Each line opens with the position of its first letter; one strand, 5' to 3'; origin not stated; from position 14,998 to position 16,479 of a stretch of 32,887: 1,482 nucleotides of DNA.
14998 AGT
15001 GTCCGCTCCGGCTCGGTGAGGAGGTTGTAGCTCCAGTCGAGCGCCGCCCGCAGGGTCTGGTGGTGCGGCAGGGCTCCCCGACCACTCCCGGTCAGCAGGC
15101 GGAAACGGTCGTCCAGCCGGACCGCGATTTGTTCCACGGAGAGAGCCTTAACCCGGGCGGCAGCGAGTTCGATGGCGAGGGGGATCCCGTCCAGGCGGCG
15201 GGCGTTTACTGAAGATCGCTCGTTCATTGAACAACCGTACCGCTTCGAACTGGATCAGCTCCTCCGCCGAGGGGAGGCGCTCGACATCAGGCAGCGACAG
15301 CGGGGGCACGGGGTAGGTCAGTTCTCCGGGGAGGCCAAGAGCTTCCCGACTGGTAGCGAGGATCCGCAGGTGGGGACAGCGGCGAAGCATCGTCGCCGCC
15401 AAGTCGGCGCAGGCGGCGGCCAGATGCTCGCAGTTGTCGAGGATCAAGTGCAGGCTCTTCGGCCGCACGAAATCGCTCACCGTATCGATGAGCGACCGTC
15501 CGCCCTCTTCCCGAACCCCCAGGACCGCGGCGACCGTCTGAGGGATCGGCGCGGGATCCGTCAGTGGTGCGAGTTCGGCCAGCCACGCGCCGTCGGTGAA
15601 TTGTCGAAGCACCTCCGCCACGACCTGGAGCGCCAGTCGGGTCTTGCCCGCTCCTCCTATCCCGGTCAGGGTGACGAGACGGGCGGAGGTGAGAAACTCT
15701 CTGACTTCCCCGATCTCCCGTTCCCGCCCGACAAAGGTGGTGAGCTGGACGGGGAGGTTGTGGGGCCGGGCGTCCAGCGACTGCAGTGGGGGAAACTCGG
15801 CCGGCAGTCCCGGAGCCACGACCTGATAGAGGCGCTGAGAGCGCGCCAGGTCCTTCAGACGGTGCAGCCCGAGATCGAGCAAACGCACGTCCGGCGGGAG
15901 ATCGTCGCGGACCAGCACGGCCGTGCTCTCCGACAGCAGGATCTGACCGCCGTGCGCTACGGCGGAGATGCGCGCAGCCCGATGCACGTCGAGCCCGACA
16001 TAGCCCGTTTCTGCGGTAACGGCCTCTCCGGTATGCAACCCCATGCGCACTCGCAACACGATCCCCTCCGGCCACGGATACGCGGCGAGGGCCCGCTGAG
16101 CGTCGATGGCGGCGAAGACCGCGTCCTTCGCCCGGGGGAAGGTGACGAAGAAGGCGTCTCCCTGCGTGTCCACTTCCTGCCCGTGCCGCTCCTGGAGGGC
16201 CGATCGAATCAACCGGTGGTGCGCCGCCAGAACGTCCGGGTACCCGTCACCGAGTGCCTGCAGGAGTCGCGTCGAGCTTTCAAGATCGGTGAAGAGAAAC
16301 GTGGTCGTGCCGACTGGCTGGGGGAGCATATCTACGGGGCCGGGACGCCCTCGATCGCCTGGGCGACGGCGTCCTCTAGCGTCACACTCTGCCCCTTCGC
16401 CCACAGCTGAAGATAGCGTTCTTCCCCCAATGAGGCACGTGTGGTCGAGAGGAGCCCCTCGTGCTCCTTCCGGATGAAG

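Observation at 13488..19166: Tandem cyclase-STAND NTPase-TPR paralogues lacking any DNA-binding domain: a candidate signalling or defence-like module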

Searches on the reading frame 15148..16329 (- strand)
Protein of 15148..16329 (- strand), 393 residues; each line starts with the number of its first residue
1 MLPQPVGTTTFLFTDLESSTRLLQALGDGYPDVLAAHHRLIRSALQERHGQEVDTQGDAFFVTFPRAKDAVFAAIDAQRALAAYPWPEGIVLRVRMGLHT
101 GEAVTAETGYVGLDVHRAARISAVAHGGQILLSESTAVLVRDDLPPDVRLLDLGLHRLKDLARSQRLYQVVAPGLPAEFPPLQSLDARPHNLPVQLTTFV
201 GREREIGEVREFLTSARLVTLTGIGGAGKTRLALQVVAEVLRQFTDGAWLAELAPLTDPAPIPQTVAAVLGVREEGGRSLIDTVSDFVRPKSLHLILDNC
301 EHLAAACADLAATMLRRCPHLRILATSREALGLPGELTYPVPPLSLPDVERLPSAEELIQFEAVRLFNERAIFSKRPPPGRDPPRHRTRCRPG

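Call 9: search_protein_families(library=pfam, proteins=[window:15148-16329:-], max_evalue=0.01)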
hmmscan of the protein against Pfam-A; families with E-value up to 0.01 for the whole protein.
window:15148-16329:- (393 aa): 7 families
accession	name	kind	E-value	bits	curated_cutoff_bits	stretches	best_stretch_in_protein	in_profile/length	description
PF00211.25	Guanylate_cyc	-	2e-10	41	21.9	1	4-141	4-156/183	Adenylate and Guanylate cyclase catalytic domain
PF13401.12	AAA_22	-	1.6e-05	25.7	27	1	215-321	4-107/130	AAA domain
PF13191.12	AAA_16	-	3e-05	25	32.6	1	198-316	1-157/167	AAA ATPase domain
PF20703.3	nSTAND1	-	5.6e-05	23.4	27.1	1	198-310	15-134/379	Novel STAND NTPase 1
PF13481.12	AAA_25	-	0.00048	20.2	27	1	211-260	28-66/195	AAA domain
PF20720.3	nSTAND3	-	0.0052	16.9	27.2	1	206-243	7-44/155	Novel STAND NTPase 3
PF00931.28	NB-ARC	-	0.0068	16.1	23.5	1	203-250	2-55/248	NB-ARC domain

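Call 10: search_protein_families(library=padloc, proteins=[window:15148-16329:-], max_evalue=0.01)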
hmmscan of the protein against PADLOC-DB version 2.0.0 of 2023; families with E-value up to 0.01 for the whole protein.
window:15148-16329:- (393 aa): 0 families

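Call 11: search_protein_families(library=ncbifam, proteins=[window:15148-16329:-], max_evalue=0.01)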
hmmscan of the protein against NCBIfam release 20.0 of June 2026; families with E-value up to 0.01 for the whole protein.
window:15148-16329:- (393 aa): 5 families
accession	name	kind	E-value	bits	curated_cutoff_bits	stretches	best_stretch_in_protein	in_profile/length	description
NF058673.1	LipAdnlyCyLipJMY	equivalog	3.3e-18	65.6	800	1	9-141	296-423/449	bifunctional lipase/adenylate cyclase LipJ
TIGR04510.1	mod_pep_cyc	subfamily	2.6e-15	56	400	1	10-178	7-193/814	putative peptide modification system cyclase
NF040586.1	FxSxx_TPR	equivalog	6.9e-07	28.1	300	1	193-235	2-44/830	FxSxx-COOH system tetratricopeptide repeat protein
NF053617.1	SARPRegAfsRStmc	equivalog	2.5e-06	25.7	1430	1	181-267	280-371/986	SARP-family global regulator AfsR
TIGR03903.1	TOMM_kin_cyc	equivalog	5.7e-05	21.1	705.75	1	88-240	383-529/1267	TOMM system kinase/cyclase fusion protein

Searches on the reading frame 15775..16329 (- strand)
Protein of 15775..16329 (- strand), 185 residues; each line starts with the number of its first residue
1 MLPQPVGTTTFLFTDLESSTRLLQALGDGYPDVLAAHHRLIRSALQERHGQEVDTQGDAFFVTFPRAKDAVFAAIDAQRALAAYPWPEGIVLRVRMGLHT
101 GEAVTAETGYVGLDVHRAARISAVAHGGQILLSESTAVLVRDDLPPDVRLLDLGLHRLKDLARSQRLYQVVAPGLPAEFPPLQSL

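Call 59: search_solved_structures(query=window:15775-16329:-, max_evalue=0.01, show_alignments=4)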
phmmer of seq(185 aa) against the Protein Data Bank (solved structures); distinct sequences matched with E-value up to 0.01: 9.
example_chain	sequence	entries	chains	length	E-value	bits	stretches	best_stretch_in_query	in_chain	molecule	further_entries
5d0g_A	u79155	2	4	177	4e-21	78.7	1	10-173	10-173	Cyclase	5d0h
4wp3_A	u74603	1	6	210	4.1e-21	78.7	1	5-173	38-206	Ma1120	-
4wp9_A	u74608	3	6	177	1.5e-20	76.9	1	10-173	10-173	Ma1120 | Cyclase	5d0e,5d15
4wp8_A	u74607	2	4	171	6.2e-20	74.9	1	10-167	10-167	Ma1120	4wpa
1fx4_A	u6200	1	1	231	2e-19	73.2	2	4-86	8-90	RECEPTOR-TYPE ADENYLATE CYCLASE GRESAG 4.3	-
1fx2_A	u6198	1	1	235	1e-17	67.7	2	4-86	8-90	RECEPTOR-TYPE ADENYLATE CYCLASE GRESAG 4.1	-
1ybt_A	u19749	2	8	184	6.6e-14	55.2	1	9-140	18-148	hydrolase, alpha/beta hydrolase fold family | lipJ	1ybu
3mr7_A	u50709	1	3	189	1.4e-10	44.4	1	37-171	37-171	Adenylate/guanylate cyclase/hydrolase, alpha/beta fold family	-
3r5g_A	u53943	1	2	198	0.00021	24.3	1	10-171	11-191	CyaB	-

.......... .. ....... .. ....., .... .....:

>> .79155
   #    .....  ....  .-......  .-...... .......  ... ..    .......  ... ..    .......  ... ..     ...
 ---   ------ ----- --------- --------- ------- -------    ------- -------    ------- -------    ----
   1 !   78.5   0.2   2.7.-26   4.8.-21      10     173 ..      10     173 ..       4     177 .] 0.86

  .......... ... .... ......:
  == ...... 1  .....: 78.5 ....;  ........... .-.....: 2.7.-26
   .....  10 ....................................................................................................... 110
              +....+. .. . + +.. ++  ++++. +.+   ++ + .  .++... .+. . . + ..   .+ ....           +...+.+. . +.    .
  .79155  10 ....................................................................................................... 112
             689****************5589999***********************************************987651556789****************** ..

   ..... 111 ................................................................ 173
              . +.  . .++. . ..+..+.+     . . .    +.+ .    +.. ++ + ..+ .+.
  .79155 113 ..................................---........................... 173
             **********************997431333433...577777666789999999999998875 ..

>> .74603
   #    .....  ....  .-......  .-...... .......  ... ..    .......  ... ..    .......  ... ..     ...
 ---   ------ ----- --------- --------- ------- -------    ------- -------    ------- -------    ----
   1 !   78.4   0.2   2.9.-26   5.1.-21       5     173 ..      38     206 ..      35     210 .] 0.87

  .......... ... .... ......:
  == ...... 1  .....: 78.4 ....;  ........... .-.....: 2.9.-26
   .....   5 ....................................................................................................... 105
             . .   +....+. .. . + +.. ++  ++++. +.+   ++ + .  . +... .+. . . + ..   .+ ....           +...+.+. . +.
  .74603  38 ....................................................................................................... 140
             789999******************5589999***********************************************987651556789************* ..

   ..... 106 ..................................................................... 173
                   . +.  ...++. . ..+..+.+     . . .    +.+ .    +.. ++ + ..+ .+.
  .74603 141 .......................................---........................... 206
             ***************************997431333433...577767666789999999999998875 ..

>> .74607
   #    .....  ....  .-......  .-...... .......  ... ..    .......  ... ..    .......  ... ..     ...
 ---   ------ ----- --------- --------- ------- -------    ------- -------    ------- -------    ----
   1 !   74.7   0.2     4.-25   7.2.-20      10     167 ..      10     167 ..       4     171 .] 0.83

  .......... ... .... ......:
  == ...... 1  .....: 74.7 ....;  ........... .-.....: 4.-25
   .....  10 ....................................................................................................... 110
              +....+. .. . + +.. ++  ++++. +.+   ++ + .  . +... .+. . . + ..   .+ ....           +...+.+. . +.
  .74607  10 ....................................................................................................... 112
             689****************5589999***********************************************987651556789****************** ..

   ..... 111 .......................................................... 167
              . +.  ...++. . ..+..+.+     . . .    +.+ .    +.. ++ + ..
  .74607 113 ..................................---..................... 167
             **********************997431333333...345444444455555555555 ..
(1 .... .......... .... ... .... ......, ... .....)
